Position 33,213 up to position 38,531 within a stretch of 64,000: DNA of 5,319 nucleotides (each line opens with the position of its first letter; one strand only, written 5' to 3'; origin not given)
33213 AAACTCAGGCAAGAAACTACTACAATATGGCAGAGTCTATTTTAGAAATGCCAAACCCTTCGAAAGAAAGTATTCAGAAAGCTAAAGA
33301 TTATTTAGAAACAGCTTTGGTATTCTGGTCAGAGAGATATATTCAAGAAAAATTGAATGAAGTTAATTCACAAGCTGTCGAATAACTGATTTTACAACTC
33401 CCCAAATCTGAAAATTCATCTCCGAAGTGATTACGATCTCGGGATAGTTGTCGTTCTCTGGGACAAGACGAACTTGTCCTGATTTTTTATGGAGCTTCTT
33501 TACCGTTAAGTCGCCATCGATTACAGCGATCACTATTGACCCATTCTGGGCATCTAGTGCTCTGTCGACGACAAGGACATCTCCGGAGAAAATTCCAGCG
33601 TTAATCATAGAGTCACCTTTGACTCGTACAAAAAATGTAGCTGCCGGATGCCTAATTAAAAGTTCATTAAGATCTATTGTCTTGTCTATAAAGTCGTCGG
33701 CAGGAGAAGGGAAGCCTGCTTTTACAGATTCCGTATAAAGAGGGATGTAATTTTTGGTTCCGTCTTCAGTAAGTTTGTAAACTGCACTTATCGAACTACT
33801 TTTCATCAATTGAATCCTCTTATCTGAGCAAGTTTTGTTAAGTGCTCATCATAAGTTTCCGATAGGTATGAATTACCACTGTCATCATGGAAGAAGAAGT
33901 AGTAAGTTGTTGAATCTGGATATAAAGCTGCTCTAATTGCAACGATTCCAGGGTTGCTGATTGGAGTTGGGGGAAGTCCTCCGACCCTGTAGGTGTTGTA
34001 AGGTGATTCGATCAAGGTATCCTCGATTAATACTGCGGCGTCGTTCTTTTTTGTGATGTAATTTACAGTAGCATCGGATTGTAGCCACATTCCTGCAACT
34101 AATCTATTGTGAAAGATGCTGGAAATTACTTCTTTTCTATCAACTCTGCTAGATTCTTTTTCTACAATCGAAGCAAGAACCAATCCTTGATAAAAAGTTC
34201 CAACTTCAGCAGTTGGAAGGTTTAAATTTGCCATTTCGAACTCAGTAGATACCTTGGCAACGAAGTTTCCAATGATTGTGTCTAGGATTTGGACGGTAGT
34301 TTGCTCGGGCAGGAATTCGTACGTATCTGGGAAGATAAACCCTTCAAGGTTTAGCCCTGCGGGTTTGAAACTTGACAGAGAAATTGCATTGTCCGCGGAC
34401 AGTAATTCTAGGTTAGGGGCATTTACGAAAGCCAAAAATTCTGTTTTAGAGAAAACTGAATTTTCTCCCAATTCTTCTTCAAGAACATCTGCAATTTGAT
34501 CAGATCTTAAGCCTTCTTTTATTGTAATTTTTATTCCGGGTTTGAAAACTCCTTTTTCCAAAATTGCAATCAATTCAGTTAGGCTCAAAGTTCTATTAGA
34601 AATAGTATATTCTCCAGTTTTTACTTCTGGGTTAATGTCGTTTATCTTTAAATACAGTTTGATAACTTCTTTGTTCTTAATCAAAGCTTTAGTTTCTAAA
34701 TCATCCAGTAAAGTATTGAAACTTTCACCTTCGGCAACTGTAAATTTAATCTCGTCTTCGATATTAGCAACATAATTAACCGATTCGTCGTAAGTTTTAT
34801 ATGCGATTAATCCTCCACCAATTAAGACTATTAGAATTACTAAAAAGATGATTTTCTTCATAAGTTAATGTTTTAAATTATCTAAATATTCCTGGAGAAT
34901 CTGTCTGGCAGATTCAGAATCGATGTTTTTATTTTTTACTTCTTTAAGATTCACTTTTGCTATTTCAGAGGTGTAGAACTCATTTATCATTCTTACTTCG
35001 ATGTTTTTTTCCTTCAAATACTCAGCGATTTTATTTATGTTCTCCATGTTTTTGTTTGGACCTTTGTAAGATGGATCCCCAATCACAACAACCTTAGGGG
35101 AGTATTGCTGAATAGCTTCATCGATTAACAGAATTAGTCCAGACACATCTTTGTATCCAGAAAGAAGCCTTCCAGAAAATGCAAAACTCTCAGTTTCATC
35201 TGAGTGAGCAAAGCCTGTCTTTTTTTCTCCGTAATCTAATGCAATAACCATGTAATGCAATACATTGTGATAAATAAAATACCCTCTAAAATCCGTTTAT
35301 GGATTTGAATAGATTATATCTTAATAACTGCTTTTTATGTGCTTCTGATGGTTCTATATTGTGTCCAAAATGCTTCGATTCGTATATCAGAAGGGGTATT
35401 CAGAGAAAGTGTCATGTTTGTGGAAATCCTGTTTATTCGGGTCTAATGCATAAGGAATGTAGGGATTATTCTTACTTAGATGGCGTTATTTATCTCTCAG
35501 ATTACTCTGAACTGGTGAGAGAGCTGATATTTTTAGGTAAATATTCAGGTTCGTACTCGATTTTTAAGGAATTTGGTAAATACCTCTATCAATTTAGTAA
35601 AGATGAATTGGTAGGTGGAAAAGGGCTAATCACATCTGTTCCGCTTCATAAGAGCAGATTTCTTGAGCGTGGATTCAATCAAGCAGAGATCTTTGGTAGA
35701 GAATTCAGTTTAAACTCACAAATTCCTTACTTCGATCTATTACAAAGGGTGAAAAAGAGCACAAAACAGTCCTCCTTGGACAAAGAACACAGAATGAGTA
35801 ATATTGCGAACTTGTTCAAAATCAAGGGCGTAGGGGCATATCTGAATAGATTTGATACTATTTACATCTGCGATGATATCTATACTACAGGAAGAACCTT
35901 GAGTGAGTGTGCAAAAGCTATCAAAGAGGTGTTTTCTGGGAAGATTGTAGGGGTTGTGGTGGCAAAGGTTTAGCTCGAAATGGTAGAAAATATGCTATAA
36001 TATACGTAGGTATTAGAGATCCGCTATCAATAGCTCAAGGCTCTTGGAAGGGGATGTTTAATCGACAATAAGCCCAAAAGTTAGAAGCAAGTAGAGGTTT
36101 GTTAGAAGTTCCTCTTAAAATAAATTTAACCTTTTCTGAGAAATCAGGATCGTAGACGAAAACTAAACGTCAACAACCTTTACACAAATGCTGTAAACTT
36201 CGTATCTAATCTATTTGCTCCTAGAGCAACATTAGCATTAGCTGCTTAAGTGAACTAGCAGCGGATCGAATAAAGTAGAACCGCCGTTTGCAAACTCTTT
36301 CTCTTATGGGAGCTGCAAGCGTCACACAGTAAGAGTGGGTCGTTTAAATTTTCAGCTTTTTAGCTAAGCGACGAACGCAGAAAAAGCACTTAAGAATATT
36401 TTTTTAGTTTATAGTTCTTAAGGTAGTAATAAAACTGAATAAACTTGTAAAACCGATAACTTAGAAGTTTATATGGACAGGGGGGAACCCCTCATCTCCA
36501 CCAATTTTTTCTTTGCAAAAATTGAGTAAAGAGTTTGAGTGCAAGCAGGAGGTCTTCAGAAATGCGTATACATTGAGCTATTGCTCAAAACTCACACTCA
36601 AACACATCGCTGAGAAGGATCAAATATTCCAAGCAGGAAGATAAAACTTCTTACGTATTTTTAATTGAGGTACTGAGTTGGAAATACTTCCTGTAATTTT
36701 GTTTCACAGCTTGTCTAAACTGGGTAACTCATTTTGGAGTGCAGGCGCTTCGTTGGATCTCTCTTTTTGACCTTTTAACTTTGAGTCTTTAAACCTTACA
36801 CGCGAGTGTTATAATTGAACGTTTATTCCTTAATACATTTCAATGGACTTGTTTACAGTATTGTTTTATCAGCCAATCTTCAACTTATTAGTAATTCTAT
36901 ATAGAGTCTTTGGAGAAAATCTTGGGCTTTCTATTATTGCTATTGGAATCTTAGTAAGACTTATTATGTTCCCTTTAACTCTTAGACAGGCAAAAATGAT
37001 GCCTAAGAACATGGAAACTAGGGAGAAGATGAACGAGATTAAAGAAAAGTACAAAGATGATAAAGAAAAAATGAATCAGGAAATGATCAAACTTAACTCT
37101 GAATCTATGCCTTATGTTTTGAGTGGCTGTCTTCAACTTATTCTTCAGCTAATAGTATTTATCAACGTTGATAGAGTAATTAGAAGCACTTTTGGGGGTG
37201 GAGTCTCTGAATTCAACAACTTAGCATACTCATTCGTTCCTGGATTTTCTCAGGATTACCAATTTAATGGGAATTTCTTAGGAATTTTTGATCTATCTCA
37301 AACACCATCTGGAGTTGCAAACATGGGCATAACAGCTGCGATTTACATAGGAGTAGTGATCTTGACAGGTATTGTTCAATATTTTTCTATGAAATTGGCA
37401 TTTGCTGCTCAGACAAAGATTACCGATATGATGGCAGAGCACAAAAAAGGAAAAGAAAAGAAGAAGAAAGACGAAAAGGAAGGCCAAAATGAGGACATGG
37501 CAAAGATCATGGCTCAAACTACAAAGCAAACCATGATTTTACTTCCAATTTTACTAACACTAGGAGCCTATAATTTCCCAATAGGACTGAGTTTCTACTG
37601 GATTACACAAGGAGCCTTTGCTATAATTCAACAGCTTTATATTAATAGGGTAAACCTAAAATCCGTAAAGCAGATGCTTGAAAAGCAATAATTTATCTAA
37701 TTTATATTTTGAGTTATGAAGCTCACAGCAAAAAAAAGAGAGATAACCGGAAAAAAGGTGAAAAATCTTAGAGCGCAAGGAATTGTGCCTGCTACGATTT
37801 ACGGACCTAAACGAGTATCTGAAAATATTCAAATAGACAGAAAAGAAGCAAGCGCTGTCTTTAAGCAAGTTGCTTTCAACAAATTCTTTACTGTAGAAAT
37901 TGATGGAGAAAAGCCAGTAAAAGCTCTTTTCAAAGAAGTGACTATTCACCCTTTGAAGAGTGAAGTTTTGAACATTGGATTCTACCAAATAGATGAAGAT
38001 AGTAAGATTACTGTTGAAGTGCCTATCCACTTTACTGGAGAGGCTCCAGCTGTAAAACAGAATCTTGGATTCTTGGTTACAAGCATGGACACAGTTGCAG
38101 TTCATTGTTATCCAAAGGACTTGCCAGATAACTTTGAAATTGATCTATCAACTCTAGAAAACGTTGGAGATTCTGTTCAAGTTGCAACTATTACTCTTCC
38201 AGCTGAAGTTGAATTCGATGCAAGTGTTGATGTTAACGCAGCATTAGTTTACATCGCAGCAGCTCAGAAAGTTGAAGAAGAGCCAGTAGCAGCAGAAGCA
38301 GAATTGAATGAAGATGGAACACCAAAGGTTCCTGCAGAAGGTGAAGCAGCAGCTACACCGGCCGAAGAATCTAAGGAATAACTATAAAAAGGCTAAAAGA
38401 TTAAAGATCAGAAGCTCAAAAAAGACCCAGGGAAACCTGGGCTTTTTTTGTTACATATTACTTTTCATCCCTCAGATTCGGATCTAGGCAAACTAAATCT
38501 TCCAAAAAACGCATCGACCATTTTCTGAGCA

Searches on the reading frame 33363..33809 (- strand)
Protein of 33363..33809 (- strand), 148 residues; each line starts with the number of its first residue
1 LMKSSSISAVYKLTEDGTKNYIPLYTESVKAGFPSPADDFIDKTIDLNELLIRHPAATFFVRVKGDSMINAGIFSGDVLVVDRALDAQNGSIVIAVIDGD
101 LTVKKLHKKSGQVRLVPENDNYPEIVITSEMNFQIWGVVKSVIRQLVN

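Call 90: search_protein_families(library=pfam, proteins=[window:33363-33809:-], max_evalue=0.01)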
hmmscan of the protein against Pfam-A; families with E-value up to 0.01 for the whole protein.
window:33363-33809:- (148 aa): 1 family
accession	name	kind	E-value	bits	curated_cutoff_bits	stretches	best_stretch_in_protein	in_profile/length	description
PF00717.28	Peptidase_S24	-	1.8e-34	118.4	23.3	1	23-139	1-115/116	Peptidase S24-like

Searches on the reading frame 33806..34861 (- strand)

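Call 16: search_protein_families(library=pfam, proteins=[window:33806-34861:-], max_evalue=0.001)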
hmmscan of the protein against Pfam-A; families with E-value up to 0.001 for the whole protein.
window:33806-34861:- (351 aa): 1 family
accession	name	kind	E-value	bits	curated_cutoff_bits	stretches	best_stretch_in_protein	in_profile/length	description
PF02618.21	YceG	-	2.4e-71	240.9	32.4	1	40-344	1-273/275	YceG-like family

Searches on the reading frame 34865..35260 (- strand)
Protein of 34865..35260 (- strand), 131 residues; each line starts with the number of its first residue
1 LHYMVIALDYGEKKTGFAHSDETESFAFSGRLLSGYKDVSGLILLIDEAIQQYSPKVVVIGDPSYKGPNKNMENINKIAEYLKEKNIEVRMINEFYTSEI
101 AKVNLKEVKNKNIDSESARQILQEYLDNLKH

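Call 90: search_protein_families(library=pfam, proteins=[window:34865-35260:-], max_evalue=0.01)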
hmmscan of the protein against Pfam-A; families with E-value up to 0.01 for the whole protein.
window:34865-35260:- (131 aa): 1 family
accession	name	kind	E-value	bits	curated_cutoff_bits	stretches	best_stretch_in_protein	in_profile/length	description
PF03652.20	RuvX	-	3.4e-19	70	29.2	1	4-127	2-133/134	Holliday junction resolvase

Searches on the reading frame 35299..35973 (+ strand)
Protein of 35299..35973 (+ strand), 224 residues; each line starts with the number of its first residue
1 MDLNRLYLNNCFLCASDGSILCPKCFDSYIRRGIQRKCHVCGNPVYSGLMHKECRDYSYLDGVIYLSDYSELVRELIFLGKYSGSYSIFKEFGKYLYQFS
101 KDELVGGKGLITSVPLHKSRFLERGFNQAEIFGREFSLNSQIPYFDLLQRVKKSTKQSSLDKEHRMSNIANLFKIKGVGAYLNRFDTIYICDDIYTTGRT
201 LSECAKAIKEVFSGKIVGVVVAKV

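Call 90: search_protein_families(library=pfam, proteins=[window:35299-35973:+], max_evalue=0.01)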
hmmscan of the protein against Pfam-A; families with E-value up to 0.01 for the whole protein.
window:35299-35973:+ (224 aa): 2 families
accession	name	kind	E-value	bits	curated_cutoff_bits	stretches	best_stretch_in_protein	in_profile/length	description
PF18912.6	DZR_2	-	7.7e-05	22.9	27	1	4-54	3-55/56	Double zinc ribbon domain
PF00156.33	Pribosyltran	-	0.0051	16.6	26.3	1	149-219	59-120/158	Phosphoribosyl transferase domain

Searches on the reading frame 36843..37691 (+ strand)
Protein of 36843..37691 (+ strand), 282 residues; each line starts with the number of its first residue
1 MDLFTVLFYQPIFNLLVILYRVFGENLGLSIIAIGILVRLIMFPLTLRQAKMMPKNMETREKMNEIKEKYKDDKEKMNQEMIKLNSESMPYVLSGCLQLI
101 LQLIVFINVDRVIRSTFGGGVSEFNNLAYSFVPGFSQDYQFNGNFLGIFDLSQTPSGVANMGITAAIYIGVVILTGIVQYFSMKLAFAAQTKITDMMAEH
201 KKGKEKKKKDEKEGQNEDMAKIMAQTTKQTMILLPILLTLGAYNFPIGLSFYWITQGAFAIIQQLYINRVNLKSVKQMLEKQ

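Call 8: search_protein_families(library=pfam, proteins=[window:36843-37691:+], max_evalue=0.001)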
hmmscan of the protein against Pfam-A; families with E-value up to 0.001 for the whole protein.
window:36843-37691:+ (282 aa): 1 family
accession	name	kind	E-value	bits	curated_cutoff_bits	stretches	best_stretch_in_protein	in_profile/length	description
PF02096.25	60KD_IMP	-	2.7e-36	125.4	35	1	28-269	2-163/163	60Kd inner membrane protein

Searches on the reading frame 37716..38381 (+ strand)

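Call 8: search_protein_families(library=pfam, proteins=[window:37716-38381:+], max_evalue=0.001)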
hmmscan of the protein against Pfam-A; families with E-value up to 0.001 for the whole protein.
window:37716-38381:+ (221 aa): 2 families
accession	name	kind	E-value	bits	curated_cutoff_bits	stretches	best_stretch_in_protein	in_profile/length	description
PF14693.11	Ribosomal_TL5_C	-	9.1e-21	74.5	27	1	97-182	1-82/84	Ribosomal protein TL5, C-terminal domain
PF01386.24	Ribosomal_L25p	-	3.8e-17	63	23.6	1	3-89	1-82/82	Ribosomal L25p family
